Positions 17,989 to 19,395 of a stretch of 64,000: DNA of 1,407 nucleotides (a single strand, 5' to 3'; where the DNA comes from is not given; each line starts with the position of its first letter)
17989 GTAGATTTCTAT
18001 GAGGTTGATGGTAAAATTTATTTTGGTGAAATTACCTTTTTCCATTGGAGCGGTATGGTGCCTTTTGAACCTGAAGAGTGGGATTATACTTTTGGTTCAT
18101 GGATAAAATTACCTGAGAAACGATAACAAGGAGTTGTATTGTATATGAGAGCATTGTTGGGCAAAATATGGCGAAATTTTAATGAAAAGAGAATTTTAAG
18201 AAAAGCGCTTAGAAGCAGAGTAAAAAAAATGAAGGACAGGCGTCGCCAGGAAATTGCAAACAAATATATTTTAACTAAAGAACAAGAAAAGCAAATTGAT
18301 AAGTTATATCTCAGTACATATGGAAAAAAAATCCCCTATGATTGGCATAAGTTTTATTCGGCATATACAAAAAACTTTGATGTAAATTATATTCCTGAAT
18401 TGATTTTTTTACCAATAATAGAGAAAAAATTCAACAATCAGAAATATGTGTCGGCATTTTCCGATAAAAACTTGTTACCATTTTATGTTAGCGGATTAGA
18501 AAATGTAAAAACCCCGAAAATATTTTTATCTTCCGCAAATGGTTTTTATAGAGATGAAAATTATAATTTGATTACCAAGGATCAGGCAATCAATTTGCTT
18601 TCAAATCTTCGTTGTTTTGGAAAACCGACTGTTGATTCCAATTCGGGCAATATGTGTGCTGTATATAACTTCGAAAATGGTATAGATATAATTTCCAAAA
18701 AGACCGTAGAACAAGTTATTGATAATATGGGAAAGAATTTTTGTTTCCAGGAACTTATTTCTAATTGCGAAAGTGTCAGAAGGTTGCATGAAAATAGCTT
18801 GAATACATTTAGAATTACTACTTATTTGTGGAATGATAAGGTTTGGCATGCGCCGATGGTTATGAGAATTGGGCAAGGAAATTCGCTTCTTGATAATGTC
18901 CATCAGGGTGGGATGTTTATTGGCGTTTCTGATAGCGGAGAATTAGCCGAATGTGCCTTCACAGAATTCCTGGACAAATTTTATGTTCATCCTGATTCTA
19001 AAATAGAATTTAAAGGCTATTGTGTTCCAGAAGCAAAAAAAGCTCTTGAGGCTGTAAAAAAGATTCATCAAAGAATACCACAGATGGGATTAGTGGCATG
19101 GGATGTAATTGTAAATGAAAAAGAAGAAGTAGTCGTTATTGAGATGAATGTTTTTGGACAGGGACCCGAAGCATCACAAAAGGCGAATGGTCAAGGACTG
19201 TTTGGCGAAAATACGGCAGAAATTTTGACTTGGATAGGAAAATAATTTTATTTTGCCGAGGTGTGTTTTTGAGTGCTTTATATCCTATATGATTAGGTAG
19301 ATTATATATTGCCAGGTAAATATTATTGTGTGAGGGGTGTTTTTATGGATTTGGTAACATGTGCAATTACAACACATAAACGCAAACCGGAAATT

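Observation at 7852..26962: Wzx/Wzy glycan operon with three ATP-grasp ligases and a uronic-acid activation module: candidate peptide- or amino-acid-amidated surface polysaccharide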

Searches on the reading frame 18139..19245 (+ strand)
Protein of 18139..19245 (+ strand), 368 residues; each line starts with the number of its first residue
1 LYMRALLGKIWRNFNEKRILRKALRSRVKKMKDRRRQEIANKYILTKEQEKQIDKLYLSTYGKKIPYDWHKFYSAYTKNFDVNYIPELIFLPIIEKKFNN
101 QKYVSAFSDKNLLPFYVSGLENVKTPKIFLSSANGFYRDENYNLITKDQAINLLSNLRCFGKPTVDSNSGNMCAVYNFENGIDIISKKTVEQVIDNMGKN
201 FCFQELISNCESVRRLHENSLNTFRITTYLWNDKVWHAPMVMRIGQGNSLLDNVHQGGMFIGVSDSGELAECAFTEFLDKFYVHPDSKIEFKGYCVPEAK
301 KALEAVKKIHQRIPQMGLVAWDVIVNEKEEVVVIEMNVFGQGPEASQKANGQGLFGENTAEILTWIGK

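Call 4: search_protein_families(library=pfam, proteins=[window:18139-19245:+], max_evalue=0.01)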
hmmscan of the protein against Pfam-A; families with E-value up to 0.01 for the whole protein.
window:18139-19245:+ (368 aa): 1 family
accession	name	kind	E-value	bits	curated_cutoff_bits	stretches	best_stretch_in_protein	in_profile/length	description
PF14397.11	ATPgrasp_ST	-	2.9e-41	141.9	31.4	1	95-357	7-272/278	Sugar-transfer associated ATP-grasp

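Call 6: search_protein_families(library=ncbifam, proteins=[window:18139-19245:+], max_evalue=0.001)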
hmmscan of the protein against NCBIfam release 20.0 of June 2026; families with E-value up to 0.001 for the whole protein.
window:18139-19245:+ (368 aa): 0 families

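Call 35: search_solved_structures(query=window:18139-19245:+, max_evalue=1, show_alignments=1)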
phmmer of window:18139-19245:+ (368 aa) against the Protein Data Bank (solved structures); distinct sequences matched with E-value up to 1: 2.
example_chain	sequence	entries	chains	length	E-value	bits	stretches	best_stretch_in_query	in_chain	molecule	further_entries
8ghy_A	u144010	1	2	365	0.38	12.8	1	177-284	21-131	Cellulase CelD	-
4evf_A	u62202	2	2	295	0.62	12.1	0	39-72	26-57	Giardin subunit alpha-1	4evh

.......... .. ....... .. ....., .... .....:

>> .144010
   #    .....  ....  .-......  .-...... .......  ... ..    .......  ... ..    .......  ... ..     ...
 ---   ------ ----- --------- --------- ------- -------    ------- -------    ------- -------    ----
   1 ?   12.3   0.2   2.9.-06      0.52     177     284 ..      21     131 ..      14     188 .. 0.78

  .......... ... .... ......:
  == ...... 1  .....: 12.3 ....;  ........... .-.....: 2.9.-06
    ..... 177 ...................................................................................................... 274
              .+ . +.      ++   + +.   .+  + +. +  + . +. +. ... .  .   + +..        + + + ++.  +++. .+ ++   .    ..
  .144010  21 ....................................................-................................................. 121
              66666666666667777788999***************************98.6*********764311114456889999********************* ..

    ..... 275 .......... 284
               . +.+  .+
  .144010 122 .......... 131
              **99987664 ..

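Call 52: find_related_loci(query=window:18139-19245:+, collection=metagenome_contigs, flank=10000)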
Query window:18139-19245:+ (368 aa) in metagenome_contigs; peptide patterns used: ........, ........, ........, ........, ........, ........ (x = any residue, [..] = any of these).
90 stretches matched a pattern, but none encodes a relative of the query by tblastn (E <= 1e-3).

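Call 53: find_homologous_proteins(query=window:18139-19245:+)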
Query window:18139-19245:+ (368 aa): 99 proteins with E <= 0.001 among 1665 candidates.
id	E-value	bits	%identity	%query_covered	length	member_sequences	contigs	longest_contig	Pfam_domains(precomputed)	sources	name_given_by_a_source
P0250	4.2e-248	840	100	99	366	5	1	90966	PF14397.12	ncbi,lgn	-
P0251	7.4e-211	718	84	99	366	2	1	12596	PF14397.12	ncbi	-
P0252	1.1e-161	556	63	99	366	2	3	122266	PF14397.12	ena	-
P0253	6.3e-161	553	62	99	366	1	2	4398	PF14397.12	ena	-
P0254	4.5e-160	551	62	98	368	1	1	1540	PF14397.12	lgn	-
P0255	1.5e-156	539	62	99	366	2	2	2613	PF14397.12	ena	-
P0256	3.3e-156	538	61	99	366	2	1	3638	PF14397.12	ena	-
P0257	1.1e-155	536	60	99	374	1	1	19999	PF14397.12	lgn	-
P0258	1.3e-155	536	61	99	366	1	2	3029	PF14397.12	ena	-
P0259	1.9e-154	532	60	99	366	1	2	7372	PF14397.12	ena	-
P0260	2.5e-154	532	60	99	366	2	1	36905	PF14397.12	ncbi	-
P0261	4.1e-152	524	62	94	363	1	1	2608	PF14397.12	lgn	-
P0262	5.9e-151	521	59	99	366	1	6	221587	PF14397.12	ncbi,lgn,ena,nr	ncbi:MAG: hypothetical protein IKB75_06440 [Clostridia bacterium]|nr:hypothetical protein [Clostridi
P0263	1.3e-149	516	58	96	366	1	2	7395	PF14397.12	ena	-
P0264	3.7e-149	515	58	94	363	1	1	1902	PF14397.12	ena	-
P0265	1.5e-148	513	58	99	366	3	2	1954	PF14397.12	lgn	-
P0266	6.1e-148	511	60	99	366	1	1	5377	PF14397.12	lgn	-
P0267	4.4e-147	508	62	93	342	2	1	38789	PF14397.12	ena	-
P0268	7.0e-147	507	58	99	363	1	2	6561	PF14397.12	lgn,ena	-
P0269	1.3e-146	506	63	88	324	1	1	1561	PF14397.12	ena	-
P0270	1.4e-146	506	59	99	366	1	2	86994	PF14397.12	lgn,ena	-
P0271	1.4e-144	500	57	99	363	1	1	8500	PF14397.12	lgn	-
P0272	1.6e-144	499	57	99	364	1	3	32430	PF14397.12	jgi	-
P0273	1.0e-128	447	54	94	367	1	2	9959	PF14397.12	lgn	-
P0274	1.4e-126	440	55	94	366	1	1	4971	PF14397.12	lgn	-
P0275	3.7e-124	432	54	92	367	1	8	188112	PF14397.12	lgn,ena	-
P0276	4.4e-124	432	53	92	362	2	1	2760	PF14397.12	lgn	-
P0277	7.9e-124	431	53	94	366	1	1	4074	PF14397.12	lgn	-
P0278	1.1e-123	431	54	93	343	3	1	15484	PF14397.12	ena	-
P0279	1.6e-123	430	54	94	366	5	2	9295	PF14397.12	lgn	-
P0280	9.8e-123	428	54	94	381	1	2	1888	PF14397.12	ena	-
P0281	1.7e-121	424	53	94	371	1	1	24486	PF14397.12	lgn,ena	-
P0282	6.5e-121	422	54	92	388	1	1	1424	PF14397.12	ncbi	-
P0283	9.2e-121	421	50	94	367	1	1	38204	PF14397.12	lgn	-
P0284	9.9e-121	421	51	94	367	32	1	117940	PF14397.12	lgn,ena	-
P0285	1.5e-117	411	51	94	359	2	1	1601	PF14397.12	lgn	-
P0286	4.3e-114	399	49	96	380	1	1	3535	PF14397.12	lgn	-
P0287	9.2e-114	398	48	99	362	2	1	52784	PF14397.12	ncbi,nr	ncbi:MAG: hypothetical protein J1E36_00700 [Eubacterium sp.]|nr:hypothetical protein [Eubacterium sp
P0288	5.0e-113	396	46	99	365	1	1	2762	PF14397.12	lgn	-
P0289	6.4e-111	389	46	99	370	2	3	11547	PF14397.12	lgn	-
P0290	1.2e-109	385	48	98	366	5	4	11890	PF14397.12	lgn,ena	-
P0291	1.3e-109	385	50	92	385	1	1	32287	PF14397.12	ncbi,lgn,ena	-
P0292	5.0e-109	383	48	92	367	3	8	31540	PF14397.12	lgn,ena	-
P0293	5.8e-109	382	49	92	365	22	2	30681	PF14397.12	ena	-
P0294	5.8e-109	382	47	96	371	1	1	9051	PF14397.12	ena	-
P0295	3.4e-108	380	47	98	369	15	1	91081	PF14397.12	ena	-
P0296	4.4e-108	379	49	93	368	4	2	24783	PF14397.12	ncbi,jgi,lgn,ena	-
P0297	5.6e-108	379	48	92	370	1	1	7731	PF14397.12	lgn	-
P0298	1.2e-107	378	49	92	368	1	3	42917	PF14397.12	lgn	-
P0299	1.1e-105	372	46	98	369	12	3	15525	PF14397.12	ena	-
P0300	2.0e-105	371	48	98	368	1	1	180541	PF14397.12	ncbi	-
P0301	4.1e-105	370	46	98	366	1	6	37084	PF14397.12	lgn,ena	-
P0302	7.8e-105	369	47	92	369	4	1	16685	PF14397.12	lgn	-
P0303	4.4e-98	347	46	95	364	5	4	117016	PF14397.12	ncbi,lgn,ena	-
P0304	3.0e-97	344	48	90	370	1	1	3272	PF14397.12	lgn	-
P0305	7.4e-94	333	42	99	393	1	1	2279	PF14397.12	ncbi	-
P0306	1.5e-93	332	44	97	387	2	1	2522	PF14397.12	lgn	-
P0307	8.0e-93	329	43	99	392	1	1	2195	PF14397.12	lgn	-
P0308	7.2e-92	326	44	96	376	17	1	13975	PF14397.12,PF14398.12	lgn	-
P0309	2.1e-90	321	44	93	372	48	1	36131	PF14397.12,PF14398.12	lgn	-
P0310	4.3e-89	317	44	93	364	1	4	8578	PF14397.12,PF14398.12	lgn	-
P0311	1.3e-86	309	40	97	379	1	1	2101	PF14397.12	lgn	-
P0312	1.5e-86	309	44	95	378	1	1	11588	PF14397.12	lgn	-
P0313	1.9e-86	308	41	98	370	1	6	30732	PF14397.12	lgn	-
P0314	1.1e-84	303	41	98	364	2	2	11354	PF14397.12,PF14398.12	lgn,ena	-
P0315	1.4e-84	302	42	87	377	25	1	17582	PF14397.12,PF14398.12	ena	-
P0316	2.8e-84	301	40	99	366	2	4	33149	PF14397.12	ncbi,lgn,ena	-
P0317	9.2e-84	299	42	94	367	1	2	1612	PF14397.12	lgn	-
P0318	1.5e-83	299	41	96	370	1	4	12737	PF14397.12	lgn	-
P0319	1.6e-83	299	41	99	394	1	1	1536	PF14397.12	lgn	-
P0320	1.1e-82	296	41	90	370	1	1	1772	PF14397.12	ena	-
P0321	5.2e-82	294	47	75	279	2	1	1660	PF14397.12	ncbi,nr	ncbi:MAG: hypothetical protein K2J35_04145, partial [Eubacterium sp.]|nr:hypothetical protein [Eubac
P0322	2.7e-81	291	39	93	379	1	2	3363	PF14397.12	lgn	-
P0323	9.7e-81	290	39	95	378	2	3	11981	PF14397.12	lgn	-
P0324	1.8e-80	289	39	91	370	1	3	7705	PF14397.12,PF14398.12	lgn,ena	-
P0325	6.3e-80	287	40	96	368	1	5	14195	PF14397.12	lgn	-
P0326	1.4e-79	286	39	90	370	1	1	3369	PF14397.12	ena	-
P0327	4.7e-79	284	42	88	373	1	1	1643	PF14397.12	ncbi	-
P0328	4.5e-78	281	41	91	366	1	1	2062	PF14397.12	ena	-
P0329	2.6e-77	278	38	100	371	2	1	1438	PF14397.12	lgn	-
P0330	1.1e-75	273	37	99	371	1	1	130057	PF14397.12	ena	-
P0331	2.9e-75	272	37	99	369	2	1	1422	PF14397.12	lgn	-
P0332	2.3e-74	269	39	95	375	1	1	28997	PF14397.12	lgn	-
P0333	6.1e-74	267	37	99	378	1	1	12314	PF14397.12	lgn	-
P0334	8.0e-74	267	39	98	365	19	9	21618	PF14397.12,PF14398.12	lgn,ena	-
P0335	2.3e-73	265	39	94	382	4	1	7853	PF14397.12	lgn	-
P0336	1.2e-72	263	37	88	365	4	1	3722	PF14397.12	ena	-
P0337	5.2e-72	261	41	91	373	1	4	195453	PF14397.12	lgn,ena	-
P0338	2.7e-71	258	42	87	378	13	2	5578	PF14397.12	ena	-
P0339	8.1e-71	257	39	94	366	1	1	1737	PF14397.12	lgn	-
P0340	3.3e-69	252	34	100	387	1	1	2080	PF14397.12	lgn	-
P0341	1.5e-68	249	38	91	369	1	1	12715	PF14397.12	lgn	-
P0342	7.8e-68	247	39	86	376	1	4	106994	PF14397.12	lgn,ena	-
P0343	1.1e-64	237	36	94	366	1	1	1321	PF14397.12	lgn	-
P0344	1.5e-61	226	36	87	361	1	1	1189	PF14397.12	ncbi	-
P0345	9.6e-46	174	35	87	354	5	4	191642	PF14397.12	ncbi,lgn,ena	-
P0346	4.0e-42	162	32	96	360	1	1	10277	PF14397.12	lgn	-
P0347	1.3e-26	111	28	98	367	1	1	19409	PF14397.12,PF14398.12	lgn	-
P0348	2.1e-24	104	28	87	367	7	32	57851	PF14397.12,PF14398.12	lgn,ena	-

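Call 54: find_encoding_contigs(protein=P0252, flank=10000, max_places=1)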
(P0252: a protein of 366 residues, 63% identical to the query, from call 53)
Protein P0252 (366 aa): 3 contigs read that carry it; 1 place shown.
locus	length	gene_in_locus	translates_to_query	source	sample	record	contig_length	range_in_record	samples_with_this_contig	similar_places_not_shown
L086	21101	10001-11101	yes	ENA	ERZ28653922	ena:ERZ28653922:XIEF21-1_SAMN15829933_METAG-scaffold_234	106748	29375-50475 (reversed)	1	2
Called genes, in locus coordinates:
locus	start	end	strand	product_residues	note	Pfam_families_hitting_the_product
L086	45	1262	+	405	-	PF00155:Aminotran_1_2, PF01041:DegT_DnrJ_EryC1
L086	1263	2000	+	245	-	PF02397:Bac_transf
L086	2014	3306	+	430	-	PF13439:Glyco_transf_4 (weak), PF13579:Glyco_trans_4_4 (weak), PF00534:Glycos_transf_1, PF13692:Glyco_trans_1_4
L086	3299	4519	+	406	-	PF03721:UDPG_MGDP_dh_N, PF00984:UDPG_MGDP_dh, PF03720:UDPG_MGDP_dh_C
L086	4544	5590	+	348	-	PF00534:Glycos_transf_1, PF13692:Glyco_trans_1_4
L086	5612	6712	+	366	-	PF00534:Glycos_transf_1, PF13692:Glyco_trans_1_4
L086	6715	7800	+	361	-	PF13477:Glyco_trans_4_2, PF13439:Glyco_transf_4, PF13579:Glyco_trans_4_4, PF00534:Glycos_transf_1, PF13692:Glyco_trans_1_4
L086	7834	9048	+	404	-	PF04932:Wzy_C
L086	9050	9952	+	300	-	PF14305:ATPgrasp_TupA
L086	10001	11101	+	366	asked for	PF14397:ATPgrasp_ST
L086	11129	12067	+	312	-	PF14305:ATPgrasp_TupA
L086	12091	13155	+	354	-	PF04230:PS_pyruv_trans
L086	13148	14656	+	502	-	PF01943:Polysacc_synt (weak)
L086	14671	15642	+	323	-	PF14512:TM1586_NiRdase (faint), PF00881:Nitroreductase (weak)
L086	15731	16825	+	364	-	PF02350:Epimerase_2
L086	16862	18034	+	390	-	PF00288:GHMP_kinases_N, PF08544:GHMP_kinases_C (faint)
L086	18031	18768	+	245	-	PF00483:NTP_transferase, PF01128:IspD (weak), PF12804:NTP_transf_3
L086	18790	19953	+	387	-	PF14907:NTP_transf_5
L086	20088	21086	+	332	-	PF07451:SpoVAD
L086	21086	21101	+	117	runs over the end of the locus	PF03862:SpoVAC_SpoVAEB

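Call 55: find_encoding_contigs(protein=P0262, flank=10000, max_places=1)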
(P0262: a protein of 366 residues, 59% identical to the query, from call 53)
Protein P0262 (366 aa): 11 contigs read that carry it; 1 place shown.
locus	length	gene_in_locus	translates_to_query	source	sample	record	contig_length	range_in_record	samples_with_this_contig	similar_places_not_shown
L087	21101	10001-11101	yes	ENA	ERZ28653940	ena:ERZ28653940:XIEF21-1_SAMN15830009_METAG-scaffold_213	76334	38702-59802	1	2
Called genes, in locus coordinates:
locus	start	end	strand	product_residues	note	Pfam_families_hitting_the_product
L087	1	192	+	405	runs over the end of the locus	PF00155:Aminotran_1_2, PF01041:DegT_DnrJ_EryC1, PF01053:Cys_Met_Meta_PP (weak)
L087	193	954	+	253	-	PF02397:Bac_transf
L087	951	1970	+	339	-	PF00535:Glycos_transf_2, PF10111:Glyco_tranf_2_2 (faint), PF13506:Glyco_transf_21, PF13641:Glyco_tranf_2_3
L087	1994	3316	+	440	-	PF03446:NAD_binding_2 (faint), PF03721:UDPG_MGDP_dh_N, PF00984:UDPG_MGDP_dh, PF03720:UDPG_MGDP_dh_C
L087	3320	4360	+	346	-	PF00534:Glycos_transf_1, PF13692:Glyco_trans_1_4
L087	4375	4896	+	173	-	PF25084:LbH_EIF2B (faint), PF25087:GMPPB_C (faint), PF00132:Hexapep, PF14602:Hexapep_2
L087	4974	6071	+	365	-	PF00534:Glycos_transf_1, PF13692:Glyco_trans_1_4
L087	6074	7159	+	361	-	PF13439:Glyco_transf_4, PF13579:Glyco_trans_4_4 (weak), PF00534:Glycos_transf_1, PF13692:Glyco_trans_1_4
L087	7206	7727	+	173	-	PF00132:Hexapep, PF14602:Hexapep_2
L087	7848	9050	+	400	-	PF04932:Wzy_C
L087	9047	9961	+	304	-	PF14305:ATPgrasp_TupA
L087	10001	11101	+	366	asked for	PF14397:ATPgrasp_ST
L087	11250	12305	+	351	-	PF04230:PS_pyruv_trans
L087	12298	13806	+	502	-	-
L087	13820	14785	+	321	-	PF00881:Nitroreductase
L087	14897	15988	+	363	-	PF04321:RmlD_sub_bind, PF01073:3Beta_HSD, PF01370:Epimerase, PF02719:Polysacc_synt_2, PF07993:NAD_binding_4, PF16363:GDP_Man_Dehyd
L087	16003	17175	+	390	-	PF10509:GalKase_gal_bdg (weak), PF00288:GHMP_kinases_N, PF08544:GHMP_kinases_C (weak)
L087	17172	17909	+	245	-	PF00483:NTP_transferase, PF01128:IspD (weak), PF12804:NTP_transf_3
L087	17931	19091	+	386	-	PF14907:NTP_transf_5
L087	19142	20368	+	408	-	PF16491:Peptidase_M48_N, PF01435:Peptidase_M48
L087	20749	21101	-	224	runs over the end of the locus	PF02517:Rce1-like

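Call 56: find_encoding_contigs(protein=P0275, flank=10000, max_places=1)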
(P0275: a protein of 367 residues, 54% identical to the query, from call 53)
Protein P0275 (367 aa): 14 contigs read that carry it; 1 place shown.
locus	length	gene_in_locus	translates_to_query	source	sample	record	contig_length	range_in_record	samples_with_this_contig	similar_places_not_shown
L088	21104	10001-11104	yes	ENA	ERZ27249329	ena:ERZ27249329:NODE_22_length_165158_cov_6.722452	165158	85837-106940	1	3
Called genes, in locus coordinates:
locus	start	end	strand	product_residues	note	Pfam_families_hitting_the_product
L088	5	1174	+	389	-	PF04055:Radical_SAM, PF13186:SPASM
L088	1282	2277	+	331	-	PF01757:Acyl_transf_3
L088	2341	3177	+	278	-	PF04991:LicD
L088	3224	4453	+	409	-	PF20706:GT4-conflict (weak), PF00534:Glycos_transf_1, PF13692:Glyco_trans_1_4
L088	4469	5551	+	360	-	PF13439:Glyco_transf_4 (faint), PF00534:Glycos_transf_1, PF13692:Glyco_trans_1_4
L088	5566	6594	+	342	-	PF04321:RmlD_sub_bind, PF01073:3Beta_HSD, PF01370:Epimerase, PF02719:Polysacc_synt_2, PF07993:NAD_binding_4 (weak), PF16363:GDP_Man_Dehyd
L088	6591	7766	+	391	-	PF03721:UDPG_MGDP_dh_N, PF00984:UDPG_MGDP_dh, PF03720:UDPG_MGDP_dh_C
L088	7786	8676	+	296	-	PF14305:ATPgrasp_TupA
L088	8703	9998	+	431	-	PF04932:Wzy_C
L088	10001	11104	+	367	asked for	PF14397:ATPgrasp_ST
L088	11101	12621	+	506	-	-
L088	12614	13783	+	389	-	PF04464:Glyphos_transf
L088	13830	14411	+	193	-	PF04892:VanZ-LLP1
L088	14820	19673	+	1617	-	-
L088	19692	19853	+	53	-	-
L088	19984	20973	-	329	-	PF16339:DUF4969 (weak), PF01497:Peripla_BP_2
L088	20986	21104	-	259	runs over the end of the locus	PF02463:SMC_N (weak), PF00005:ABC_tran, PF13304:AAA_21 (faint)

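Call 57: find_encoding_contigs(protein=P0300, flank=10000, max_places=1)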
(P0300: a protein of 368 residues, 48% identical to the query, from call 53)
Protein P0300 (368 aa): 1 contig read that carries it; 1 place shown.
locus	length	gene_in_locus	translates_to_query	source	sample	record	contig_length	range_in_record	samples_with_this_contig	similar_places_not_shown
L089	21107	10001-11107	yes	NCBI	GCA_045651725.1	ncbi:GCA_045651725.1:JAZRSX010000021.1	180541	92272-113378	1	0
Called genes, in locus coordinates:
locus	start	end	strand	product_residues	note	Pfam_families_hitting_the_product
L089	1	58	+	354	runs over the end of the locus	PF01264:Chorismate_synt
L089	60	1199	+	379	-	PF01817:CM_2, PF00800:PDT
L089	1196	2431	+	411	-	PF08501:Shikimate_dh_N, PF01202:SKI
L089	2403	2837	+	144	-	PF01220:DHquinase_II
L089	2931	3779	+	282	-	PF01261:AP_endonuc_2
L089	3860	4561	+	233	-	PF00702:Hydrolase, PF13419:HAD_2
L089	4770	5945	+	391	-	PF00288:GHMP_kinases_N, PF08544:GHMP_kinases_C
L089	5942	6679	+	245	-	PF00483:NTP_transferase, PF12804:NTP_transf_3 (weak)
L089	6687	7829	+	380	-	PF14907:NTP_transf_5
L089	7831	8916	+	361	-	PF13477:Glyco_trans_4_2, PF13439:Glyco_transf_4, PF13579:Glyco_trans_4_4 (weak), PF00534:Glycos_transf_1, PF13692:Glyco_trans_1_4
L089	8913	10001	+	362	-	PF13439:Glyco_transf_4, PF20706:GT4-conflict, PF00534:Glycos_transf_1, PF13692:Glyco_trans_1_4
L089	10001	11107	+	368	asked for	PF14397:ATPgrasp_ST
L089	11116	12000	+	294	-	PF14305:ATPgrasp_TupA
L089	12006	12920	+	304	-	PF14305:ATPgrasp_TupA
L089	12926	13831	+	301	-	PF14305:ATPgrasp_TupA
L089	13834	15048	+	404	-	PF04932:Wzy_C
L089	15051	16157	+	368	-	PF13439:Glyco_transf_4, PF00534:Glycos_transf_1, PF13692:Glyco_trans_1_4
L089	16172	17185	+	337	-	PF00535:Glycos_transf_2, PF10111:Glyco_tranf_2_2, PF13641:Glyco_tranf_2_3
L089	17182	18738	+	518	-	PF01943:Polysacc_synt, PF13440:Polysacc_synt_3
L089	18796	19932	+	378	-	PF01168:Ala_racemase_N, PF00842:Ala_racemase_C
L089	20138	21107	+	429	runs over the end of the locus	-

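Call 73: predict_structure(alignment_id=A1)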
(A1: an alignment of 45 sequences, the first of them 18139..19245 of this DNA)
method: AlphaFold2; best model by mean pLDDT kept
length: 368 residues; sequences in the alignment: 45
mean_pLDDT: 94.8   pTM: 0.91
mean pLDDT of the five models: 94.8, 94.3, 94.3, 94.0, 93.5
residues with pLDDT >= 90: 328; 70-90: 39; 50-70: 1; < 50: 0
segments of 3 or more residues with pLDDT < 50: none
pLDDT, mean of each block of 10 residues (from residue 1): 85 89 92 96 98 98 96 98 96 95 92 94 97 97 97 97 83 93 97 96 97 95 97 98 91 80 98 96 97 98 98 97 98 95 94 97 94
secondary structure, 60 per line:
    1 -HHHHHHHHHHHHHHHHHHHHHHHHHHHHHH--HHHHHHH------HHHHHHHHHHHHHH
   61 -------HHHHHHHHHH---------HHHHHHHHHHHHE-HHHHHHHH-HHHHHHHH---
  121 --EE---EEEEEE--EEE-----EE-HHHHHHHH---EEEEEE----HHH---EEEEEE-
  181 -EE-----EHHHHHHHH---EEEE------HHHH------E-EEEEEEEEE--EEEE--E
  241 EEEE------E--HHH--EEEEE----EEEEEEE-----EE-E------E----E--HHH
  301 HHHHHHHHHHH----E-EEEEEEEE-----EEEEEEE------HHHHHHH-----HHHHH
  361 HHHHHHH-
elements in order: H2-31 H34-40 H47-60 H68-77 H87-98 H101-108 H110-117 E128-133 E136-138 H147-154 E158-163 E174-179 H190-197 E201-204 H211-214 E223-231 E234-237 E240-244 E259-263 E268-274 H298-311 E318-325 E331-337 H344-350 H356-367

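Call 78: fold_search(model_id=the predicted structure, library=pdb)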
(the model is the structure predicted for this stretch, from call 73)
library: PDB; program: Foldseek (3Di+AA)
matches with E <= 10: 937; with E <= 0.001: 308
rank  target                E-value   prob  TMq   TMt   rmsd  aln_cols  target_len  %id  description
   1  5zct_A                9.5e-08  1.00  0.41  0.50   6.2       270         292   14  The crystal structure of the poly-alpha-L-glutamate peptides synthetase RimK at 2.05 angstrom resolution. (released 2018-07-25)
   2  5k2m_A                1.7e-07  1.00  0.41  0.54   5.5       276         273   15  Bifunctional LysX/ArgX from Thermococcus kodakarensis with LysW-gamma-AAA (released 2016-09-07)
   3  3se7_B                4.2e-07  1.00  0.39  0.42   6.5       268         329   13  ancient VanA (released 2011-09-14)
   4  3se7_C                7.1e-07  1.00  0.38  0.42   6.6       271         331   13  ancient VanA (released 2011-09-14)
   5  1e4e_B                7.6e-07  1.00  0.40  0.43   6.7       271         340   14  D-alanyl-D-lacate ligase (released 2001-06-28)
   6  1e4e_A                8.0e-07  1.00  0.42  0.45   6.6       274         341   14  D-alanyl-D-lacate ligase (released 2001-06-28)
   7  4iwx                  8.0e-07  1.00  0.39  0.47   6.7       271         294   14  Rimk structure at 2.85A (released 2013-05-08)
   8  8oxe                  1.5e-06  1.00  0.36  0.42   7.9       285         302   14  Inositol 1,3,4-trisphosphate 5/6-kinase 1 from Solanum tuberosum (StITPK1) in complex with ADP/Mg2+ (released 2024-03-27)
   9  7r8q_B                2.0e-06  1.00  0.38  0.36  10.3       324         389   11  Closed form of SAOUHSC_02373 in complex with ADP, citrate, Mg2+ and Na+ (released 2022-09-14)
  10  3q1k_A                2.2e-06  1.00  0.38  0.39   6.1       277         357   12  The Crystal Structure of the D-alanyl-alanine Synthetase A from Salmonella enterica Typhimurium Complexed with ADP (released 2011-01-12)
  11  3se7_D                2.6e-06  1.00  0.38  0.43   6.5       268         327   14  ancient VanA (released 2011-09-14)
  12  7r8q_A                3.0e-06  1.00  0.39  0.37   9.7       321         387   12  Closed form of SAOUHSC_02373 in complex with ADP, citrate, Mg2+ and Na+ (released 2022-09-14)
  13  5k2m_H                3.2e-06  1.00  0.41  0.54   4.2       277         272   15  Bifunctional LysX/ArgX from Thermococcus kodakarensis with LysW-gamma-AAA (released 2016-09-07)
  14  3i12_D                3.2e-06  1.00  0.40  0.41   5.5       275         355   12  The crystal structure of the D-alanyl-alanine synthetase A from Salmonella enterica subsp. enterica serovar Typhimuriu (released 2009-08-18)
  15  8evv_D                4.5e-06  1.00  0.38  0.43   5.4       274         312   14  Apo form of DdlA from Pseudomonas aeruginosa PAO1 (released 2023-08-30)
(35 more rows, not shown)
